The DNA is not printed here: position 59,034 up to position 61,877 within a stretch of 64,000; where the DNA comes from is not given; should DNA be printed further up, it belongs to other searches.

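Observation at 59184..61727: BUB1 orthologue with divergent catalytic loop (HTD)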

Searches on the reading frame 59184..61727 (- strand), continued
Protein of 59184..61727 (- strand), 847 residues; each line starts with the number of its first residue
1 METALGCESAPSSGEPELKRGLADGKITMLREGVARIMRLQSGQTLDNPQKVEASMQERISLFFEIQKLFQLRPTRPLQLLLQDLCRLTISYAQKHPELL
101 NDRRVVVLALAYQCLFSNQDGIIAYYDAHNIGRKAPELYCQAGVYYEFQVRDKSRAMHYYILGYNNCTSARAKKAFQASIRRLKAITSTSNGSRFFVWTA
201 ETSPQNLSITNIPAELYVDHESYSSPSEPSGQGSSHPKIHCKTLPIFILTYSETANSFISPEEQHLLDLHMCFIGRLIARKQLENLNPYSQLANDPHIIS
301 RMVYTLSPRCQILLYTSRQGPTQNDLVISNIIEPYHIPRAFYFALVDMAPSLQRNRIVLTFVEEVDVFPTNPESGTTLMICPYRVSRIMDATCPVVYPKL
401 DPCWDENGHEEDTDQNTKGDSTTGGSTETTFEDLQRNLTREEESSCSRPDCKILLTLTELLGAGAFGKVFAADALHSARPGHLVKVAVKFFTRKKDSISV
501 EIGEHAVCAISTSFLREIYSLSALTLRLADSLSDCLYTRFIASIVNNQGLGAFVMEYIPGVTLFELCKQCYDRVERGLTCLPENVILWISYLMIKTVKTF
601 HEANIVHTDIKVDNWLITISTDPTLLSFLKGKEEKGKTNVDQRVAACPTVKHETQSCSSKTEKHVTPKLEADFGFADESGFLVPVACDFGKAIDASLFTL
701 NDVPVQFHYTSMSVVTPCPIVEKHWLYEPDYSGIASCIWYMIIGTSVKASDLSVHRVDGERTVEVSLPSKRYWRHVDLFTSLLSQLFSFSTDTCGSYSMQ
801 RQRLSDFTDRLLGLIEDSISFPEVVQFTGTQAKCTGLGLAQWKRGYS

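Call 46: predict_structure(alignment_id=A1)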
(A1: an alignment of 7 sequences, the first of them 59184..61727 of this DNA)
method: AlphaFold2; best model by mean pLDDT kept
length: 847 residues; sequences in the alignment: 7
mean_pLDDT: 43.5   pTM: 0.32
mean pLDDT of the five models: 43.5, 43.2, 42.0, 41.4, 39.9
residues with pLDDT >= 90: 2; 70-90: 183; 50-70: 110; < 50: 552
segments of 3 or more residues with pLDDT < 50: 1-23, 187-562, 571-579, 603-728, 832-847
pLDDT, mean of each block of 10 residues (from residue 1): 27 27 61 81 64 84 79 71 85 85 82 71 85 83 67 79 82 66 50 26 27 26 30 31 24 27 30 25 27 30 29 24 26 24 23 24 24 20 22 22 26 26 24 25 24 20 22 22 22 28 26 32 28 28 30 32 50 44 72 65 42 36 39 34 26 24 24 26 29 25 24 24 39 68 65 70 70 75 84 64 82 80 57 40 27
secondary structure, 60 per line:
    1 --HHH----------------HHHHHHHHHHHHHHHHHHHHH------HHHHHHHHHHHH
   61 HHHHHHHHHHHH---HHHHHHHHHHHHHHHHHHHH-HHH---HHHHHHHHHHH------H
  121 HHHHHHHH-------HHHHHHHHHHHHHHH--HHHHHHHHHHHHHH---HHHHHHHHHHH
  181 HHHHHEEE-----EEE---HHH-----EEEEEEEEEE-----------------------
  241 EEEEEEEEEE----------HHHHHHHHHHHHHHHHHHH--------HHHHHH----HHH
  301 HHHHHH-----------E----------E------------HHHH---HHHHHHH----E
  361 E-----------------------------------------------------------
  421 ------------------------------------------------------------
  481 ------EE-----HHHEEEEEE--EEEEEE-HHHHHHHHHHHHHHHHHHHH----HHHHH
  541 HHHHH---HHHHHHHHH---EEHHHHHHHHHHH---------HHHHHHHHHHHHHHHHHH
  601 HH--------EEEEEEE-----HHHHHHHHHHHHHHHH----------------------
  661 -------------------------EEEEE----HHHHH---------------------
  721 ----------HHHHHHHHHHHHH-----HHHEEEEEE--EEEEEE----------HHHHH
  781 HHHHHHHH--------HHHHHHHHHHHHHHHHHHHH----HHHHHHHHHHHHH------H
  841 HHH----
elements in order (helices of 4 or more, strands of 3 or more residues): H22-42 H49-72 H76-95 H103-113 H120-128 H136-150 H153-166 H170-185 E186-188 E194-196 E208-217 E241-250 H261-279 H288-293 H298-306 H342-345 H349-355 E497-502 E505-510 H512-531 H536-545 H549-557 H563-573 H583-602 E611-617 H623-638 E686-690 H695-699 H731-743 E752-757 E760-765 H776-788 H797-816 H821-833 H840-843

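Call 50: fold_search(model_id=the predicted structure, library=pdb)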
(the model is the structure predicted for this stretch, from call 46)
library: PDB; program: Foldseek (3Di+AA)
matches with E <= 10: 654; with E <= 0.001: 3
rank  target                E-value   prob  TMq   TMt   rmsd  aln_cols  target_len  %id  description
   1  3si5_B                4.8e-04  1.00  0.15  0.71   4.3       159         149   15  Kinetochore-BUBR1 kinase complex (released 2011-10-26)
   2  3esl_B                6.9e-04  1.00  0.16  0.57   4.7       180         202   15  Crystal structure of the conserved N-terminal domain of the mitotic checkpoint component BUB1 (released 2009-02-17)
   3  3si5_A                9.9e-04  1.00  0.15  0.70   4.5       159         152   12  Kinetochore-BUBR1 kinase complex (released 2011-10-26)
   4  3esl_A                1.1e-03  1.00  0.16  0.60   4.8       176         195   16  Crystal structure of the conserved N-terminal domain of the mitotic checkpoint component BUB1 (released 2009-02-17)
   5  2wvi                  1.4e-03  1.00  0.14  0.60   5.2       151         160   16  Crystal Structure of the N-terminal Domain of BubR1 (released 2010-03-09)
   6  4a1g_B                2.1e-03  1.00  0.15  0.73   4.0       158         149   15  The crystal structure of the human Bub1 TPR domain in complex with the KI motif of Knl1 (released 2012-02-29)
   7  4aez_C                2.3e-03  1.00  0.16  0.56   6.1       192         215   16  Crystal Structure of Mitotic Checkpoint Complex (released 2012-03-21)
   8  2lah_MODEL_1_A        3.7e-03  1.00  0.15  0.71   3.6       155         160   15  Solution NMR Structure of Mitotic checkpoint serine/threonine-protein kinase BUB1 N-terminal domain from Homo  (released 2011-05-11)
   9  4aez_F                3.9e-03  1.00  0.15  0.55   6.2       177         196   18  Crystal Structure of Mitotic Checkpoint Complex (released 2012-03-21)
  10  4a1g_A                4.3e-03  1.00  0.15  0.76   4.0       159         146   15  The crystal structure of the human Bub1 TPR domain in complex with the KI motif of Knl1 (released 2012-02-29)
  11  5lcw_S                8.3e-03  1.00  0.15  0.40  12.0       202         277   14  Cryo-EM structure of the Anaphase-promoting complex/Cyclosome, in complex with the Mitotic checkpoint complex (APC/C-M (released 2016-08-10)
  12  4a1g_D                1.0e-02  1.00  0.15  0.71   4.5       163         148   16  The crystal structure of the human Bub1 TPR domain in complex with the KI motif of Knl1 (released 2012-02-29)
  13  6yo8_C                2.8e-02  0.89  0.11  0.26  10.4       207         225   13  Binary complex of 14-3-3 zeta with Glucocorticoid Receptor (GR) pT524 peptide (released 2021-03-24)
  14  4aez_I                3.1e-02  1.00  0.15  0.54   5.5       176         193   17  Crystal Structure of Mitotic Checkpoint Complex (released 2012-03-21)
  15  6tlj_S                3.3e-02  0.94  0.11  0.29  24.1       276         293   11  Cryo-EM structure of the Anaphase-promoting complex/Cyclosome, in complex with the Mitotic checkpoint complex (APC/C-M (released 2020-02-19)
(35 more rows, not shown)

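Call 51: search_protein_families(library=pfam, alignment_id=A2, max_evalue=0.001)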
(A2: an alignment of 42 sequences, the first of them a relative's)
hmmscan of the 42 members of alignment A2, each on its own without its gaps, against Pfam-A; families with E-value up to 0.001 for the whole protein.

A. member 1, P0021 (685 aa): 3 families
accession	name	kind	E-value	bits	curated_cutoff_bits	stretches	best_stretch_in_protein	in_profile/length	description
PF08311.18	Mad3_BUB1_I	-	1.6e-11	44.7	31.4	1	33-149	11-123/123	Mad3/BUB1 homology region 1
PF00069.31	Pkinase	-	1.1e-07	32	31.7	1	439-507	72-132/263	Protein kinase domain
PF07714.23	PK_Tyr_Ser-Thr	-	1.6e-06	28.1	23.1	0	322-371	2-49/258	Protein tyrosine and serine/threonine kinase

B. families by the number of members that match (of 42 scanned): 8 families
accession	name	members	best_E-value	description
PF00069.31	Pkinase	42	5.2e-23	Protein kinase domain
PF08311.18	Mad3_BUB1_I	38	1.3e-46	Mad3/BUB1 homology region 1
PF07714.23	PK_Tyr_Ser-Thr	35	7.6e-12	Protein tyrosine and serine/threonine kinase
PF08171.16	Mad3_BUB1_II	24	1.4e-21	Mad3/BUB1 homology region 2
PF17014.10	Mad3_BUB1_I_2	20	3.4e-09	Putative Mad3/BUB1 like region 1 protein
PF03109.22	ABC1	1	0.00048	ABC1 atypical kinase-like domain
PF14531.12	Kinase-like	1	0.0007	Kinase-like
PF06293.20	Kdo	1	0.00071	Lipopolysaccharide kinase (Kdo/WaaP) family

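Call 60: find_homologous_proteins(query=A3, max_evalue=0.00001)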
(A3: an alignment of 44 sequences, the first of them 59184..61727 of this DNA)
Query A3 (44 sequences) (847 aa, profile of the alignment): 20 proteins with E <= 0.00001 among 8000 candidates.
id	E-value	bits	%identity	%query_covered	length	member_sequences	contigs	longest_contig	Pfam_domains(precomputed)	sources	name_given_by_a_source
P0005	1.1e-106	377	37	96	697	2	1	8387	PF00069.32,PF08311.19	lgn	-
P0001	1.2e-100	357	91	100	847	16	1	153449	PF00069.32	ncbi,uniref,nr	ncbi:Kinase [Giardia lamblia P15]|uniref:Kinase n=1 Tax=Giardia intestinalis (strain P15) TaxID=6588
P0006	3.0e-99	352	26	41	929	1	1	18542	PF08311.19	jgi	-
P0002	2.0e-98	349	77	100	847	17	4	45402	PF00069.32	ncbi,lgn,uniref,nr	ncbi:Kinase [Giardia duodenalis assemblage B]|uniref:Kinase n=1 Tax=Giardia duodenalis assemblage B 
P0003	2.3e-97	346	74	100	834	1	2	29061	PF00069.32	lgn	-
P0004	1.1e-95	340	71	100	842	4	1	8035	PF00069.32,PF08311.19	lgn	-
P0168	1.1e-17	82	58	3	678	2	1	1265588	PF06293.21,PF07714.24,PF00069.32,PF03109.23,PF14531.13,PF17667.8,PF01636.30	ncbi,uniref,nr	ncbi:Ribosomal protein S6 kinase alpha-5 [Cryptotermes secundus]|uniref:non-specific serine/threonin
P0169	4.0e-12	64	25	26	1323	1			PF07714.24,PF00069.32,PF03109.23,PF14531.13,PF17667.8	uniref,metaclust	uniref:non-specific serine/threonine protein kinase n=1 Tax=Glossina brevipalpis TaxID=37001 RepID=A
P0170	6.6e-12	63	29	18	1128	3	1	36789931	PF07714.24,PF00069.32,PF03109.23,PF26031.1,PF14531.13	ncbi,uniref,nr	ncbi:probable serine/threonine protein kinase IRE4 isoform X2 [Macadamia integrifolia]|uniref:probab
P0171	9.0e-11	59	23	19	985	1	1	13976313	PF07714.24,PF00069.32,PF03109.23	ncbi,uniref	ncbi:serine/threonine-protein kinase greatwall-like [Tubulanus polymorphus]|uniref:serine/threonine-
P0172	2.0e-10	58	33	18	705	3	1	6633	PF25168.2,PF24105.2,PF24805.2,PF25048.2,PF24017.3,PF23342.2,PF23411.2,PF24817.2,PF23393.3,PF07714.24,PF23389.2,PF00069.32,PF20426.5,PF23341.2,PF25460.2,PF00400.39,PF23414.2,PF23410.5,PF23775.2,PF25174.2,PF24814.2,PF23381.2,PF25173.2,PF23383.2,PF25171.2,PF12894.14,PF23754.2,PF25175.2,PF24796.2,PF2478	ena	-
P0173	1.3e-8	52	34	8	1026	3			PF07714.24,PF00069.32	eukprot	eukprot:TRINITY_DN6280_c0_g1_i1.p1 TRINITY_DN6280_c0_g1~~TRINITY_DN6280_c0_g1_i1.p1 ORF type:complet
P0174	1.9e-8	51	27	16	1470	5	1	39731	PF06293.21,PF07714.24,PF00069.32,PF03109.23,PF05729.19,PF17667.8,PF13191.13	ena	-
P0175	2.3e-8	51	24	21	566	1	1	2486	PF07714.24,PF00069.32,PF00433.30,PF14531.13,PF17667.8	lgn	-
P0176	6.0e-8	50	28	19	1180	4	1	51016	PF07714.24,PF00069.32,PF17874.8,PF00515.35,PF13424.13,PF07719.24,PF13191.13,PF13374.13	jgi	-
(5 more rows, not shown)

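Call 70: predict_structure(alignment_id=A3)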
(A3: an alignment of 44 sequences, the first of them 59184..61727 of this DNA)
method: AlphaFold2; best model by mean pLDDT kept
length: 847 residues; sequences in the alignment: 44
mean_pLDDT: 66.9   pTM: 0.62
mean pLDDT of the five models: 66.9, 65.8, 65.8, 65.6, 64.9
residues with pLDDT >= 90: 205; 70-90: 233; 50-70: 140; < 50: 269
segments of 3 or more residues with pLDDT < 50: 1-24, 191-259, 309-319, 323-327, 329-331, 336-367, 381-429, 444-449, 495-508, 635-674, 844-847
pLDDT, mean of each block of 10 residues (from residue 1): 30 30 55 82 72 88 87 81 89 93 91 85 93 93 88 93 91 85 75 32 26 26 31 29 31 39 54 59 67 67 60 48 48 45 38 36 45 68 32 32 40 40 41 55 46 74 82 68 78 51 46 78 78 75 61 81 92 92 96 94 92 91 64 46 32 32 42 55 91 84 80 69 89 96 92 92 88 90 96 88 95 92 86 66 43
secondary structure, 60 per line:
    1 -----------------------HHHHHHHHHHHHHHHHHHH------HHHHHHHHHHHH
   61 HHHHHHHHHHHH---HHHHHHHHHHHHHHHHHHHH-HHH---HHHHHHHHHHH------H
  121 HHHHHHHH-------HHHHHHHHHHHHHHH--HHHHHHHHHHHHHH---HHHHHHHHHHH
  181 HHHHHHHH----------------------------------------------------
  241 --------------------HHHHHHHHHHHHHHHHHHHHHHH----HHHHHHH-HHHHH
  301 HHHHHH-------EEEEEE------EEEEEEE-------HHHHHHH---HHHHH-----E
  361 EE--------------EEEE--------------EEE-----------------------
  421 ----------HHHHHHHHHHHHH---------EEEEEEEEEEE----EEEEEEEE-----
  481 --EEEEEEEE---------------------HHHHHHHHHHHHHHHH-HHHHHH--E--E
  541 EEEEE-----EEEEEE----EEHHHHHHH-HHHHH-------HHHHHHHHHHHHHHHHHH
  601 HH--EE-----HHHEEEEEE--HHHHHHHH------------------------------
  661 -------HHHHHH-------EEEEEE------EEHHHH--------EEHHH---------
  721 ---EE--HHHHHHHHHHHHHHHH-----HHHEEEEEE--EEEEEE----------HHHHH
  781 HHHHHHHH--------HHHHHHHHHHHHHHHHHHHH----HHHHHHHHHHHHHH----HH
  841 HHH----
elements in order (helices of 4 or more, strands of 3 or more residues): H24-42 H49-72 H76-95 H103-113 H120-128 H136-150 H153-166 H170-188 H261-283 H288-294 H296-306 E314-319 E326-332 H340-346 H350-354 E360-362 E377-380 E395-397 H431-443 E453-463 E468-475 E483-490 H512-527 H529-534 E540-545 E551-556 H563-569 H571-575 H583-602 E615-620 H623-630 H668-673 E681-686 H695-698 H728-743 E752-757 E760-765 H776-788 H797-816 H821-834 H839-843

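Call 72: fold_search(model_id=the predicted structure, library=pdb)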
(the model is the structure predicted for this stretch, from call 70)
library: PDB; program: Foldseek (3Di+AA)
matches with E <= 10: 1663; with E <= 0.001: 1255
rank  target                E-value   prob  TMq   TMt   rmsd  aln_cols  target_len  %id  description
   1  4qpm_B                1.8e-12  1.00  0.25  0.62   7.7       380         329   18  Structure of Bub1 kinase domain (released 2014-10-22)
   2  4qpm_A                1.5e-11  1.00  0.25  0.61   7.7       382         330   18  Structure of Bub1 kinase domain (released 2014-10-22)
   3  4r8q                  2.0e-11  1.00  0.25  0.60   7.6       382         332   18  Structure and substrate recruitment of the human spindle checkpoint kinase bub1 (released 2014-11-12)
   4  6f7b                  8.0e-11  1.00  0.26  0.61   7.9       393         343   17  Crystal structure of the human Bub1 kinase domain in complex with BAY 1816032 (released 2018-12-19)
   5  6jkk                  2.0e-10  1.00  0.27  0.63   6.5       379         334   17  Crystal structure of BubR1 kinase domain (released 2019-06-26)
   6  6i5i                  6.4e-08  1.00  0.20  0.47  15.0       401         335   17  Crystal structure of CLK1 in complexed with furo[3,2-b]pyridine compound 12h (released 2019-01-09)
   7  6raa                  9.6e-08  1.00  0.19  0.45  14.9       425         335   15  CLK1 Kinase domain with bound imidazopyridin inhibitor TP003 (released 2019-04-24)
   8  6q8p_A                1.3e-07  1.00  0.20  0.48  15.8       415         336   17  Structure of CLK1 with bound N-methyl-10-nitropyrido[3,4-g]quinazolin-2-amine (released 2019-02-20)
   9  6z4z_B                1.9e-07  1.00  0.19  0.45  15.5       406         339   17  Crystal structure of CLK1 in complex with macrocycle ODS2004070 (released 2020-06-03)
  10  6ytd                  2.2e-07  1.00  0.21  0.48  15.7       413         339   16  CLK1 V324A mutant bound with benzothiazole Tg003 (Cpd 2) (released 2020-07-15)
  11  5x8i_A                3.5e-07  1.00  0.19  0.46  15.1       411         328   16  Crystal structure of human CLK1 in complex with compound 25 (released 2017-08-16)
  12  8pqg_A                3.6e-07  1.00  0.25  0.64   6.8       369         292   16  c-KIT T670I mutated kinase domain in complex with avapritinib (released 2023-12-27)
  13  8p04                  3.6e-07  1.00  0.20  0.50  15.4       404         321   16  Crystal structure of human CLK1 in complex with Leucettinib-92 (released 2023-05-17)
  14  7ak3                  3.6e-07  1.00  0.20  0.46  15.9       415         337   16  CLK1 bound with CAF052 (released 2020-11-11)
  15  8s1a_B                3.8e-07  1.00  0.24  0.62   7.0       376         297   15  c-KIT kinase domain in complex with crenolanib (released 2025-09-03)
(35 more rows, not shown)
